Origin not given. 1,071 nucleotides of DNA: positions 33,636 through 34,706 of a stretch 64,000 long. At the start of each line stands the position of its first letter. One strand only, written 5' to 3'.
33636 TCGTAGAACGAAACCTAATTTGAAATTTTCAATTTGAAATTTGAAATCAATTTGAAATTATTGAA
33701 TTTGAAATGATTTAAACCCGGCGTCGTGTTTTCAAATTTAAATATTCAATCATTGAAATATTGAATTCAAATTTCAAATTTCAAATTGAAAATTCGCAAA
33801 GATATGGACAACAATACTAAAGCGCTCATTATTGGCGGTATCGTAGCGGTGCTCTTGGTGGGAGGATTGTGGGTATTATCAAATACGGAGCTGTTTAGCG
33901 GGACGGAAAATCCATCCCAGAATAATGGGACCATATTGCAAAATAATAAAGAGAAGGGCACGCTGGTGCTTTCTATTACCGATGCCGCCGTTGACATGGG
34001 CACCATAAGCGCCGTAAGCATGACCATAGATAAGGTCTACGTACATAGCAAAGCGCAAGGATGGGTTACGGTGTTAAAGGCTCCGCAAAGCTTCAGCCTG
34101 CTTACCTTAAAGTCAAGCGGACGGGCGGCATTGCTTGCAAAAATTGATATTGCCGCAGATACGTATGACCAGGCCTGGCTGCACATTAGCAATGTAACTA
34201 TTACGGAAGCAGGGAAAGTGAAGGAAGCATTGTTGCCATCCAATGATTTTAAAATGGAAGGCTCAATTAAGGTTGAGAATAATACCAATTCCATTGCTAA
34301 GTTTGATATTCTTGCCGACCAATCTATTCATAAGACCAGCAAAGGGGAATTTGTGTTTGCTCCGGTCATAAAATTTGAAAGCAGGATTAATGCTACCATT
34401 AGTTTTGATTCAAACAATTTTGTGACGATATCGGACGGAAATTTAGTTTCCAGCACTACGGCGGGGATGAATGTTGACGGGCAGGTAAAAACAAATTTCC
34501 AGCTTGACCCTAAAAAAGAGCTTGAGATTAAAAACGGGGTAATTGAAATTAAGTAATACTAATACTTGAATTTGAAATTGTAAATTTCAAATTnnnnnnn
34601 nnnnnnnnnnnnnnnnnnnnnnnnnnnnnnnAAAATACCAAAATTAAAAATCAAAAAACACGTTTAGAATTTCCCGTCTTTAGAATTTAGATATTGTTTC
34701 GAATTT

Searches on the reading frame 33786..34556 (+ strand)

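Call 31: search_protein_families(library=pfam, proteins=[window:33786-34556:+], max_evalue=0.1)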
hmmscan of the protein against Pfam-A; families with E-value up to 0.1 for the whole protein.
window:33786-34556:+ (256 aa): 1 family
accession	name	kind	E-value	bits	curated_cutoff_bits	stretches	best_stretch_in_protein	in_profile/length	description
PF14321.11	DUF4382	-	3.5e-13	50.4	25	1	57-193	1-136/136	Domain of unknown function (DUF4382)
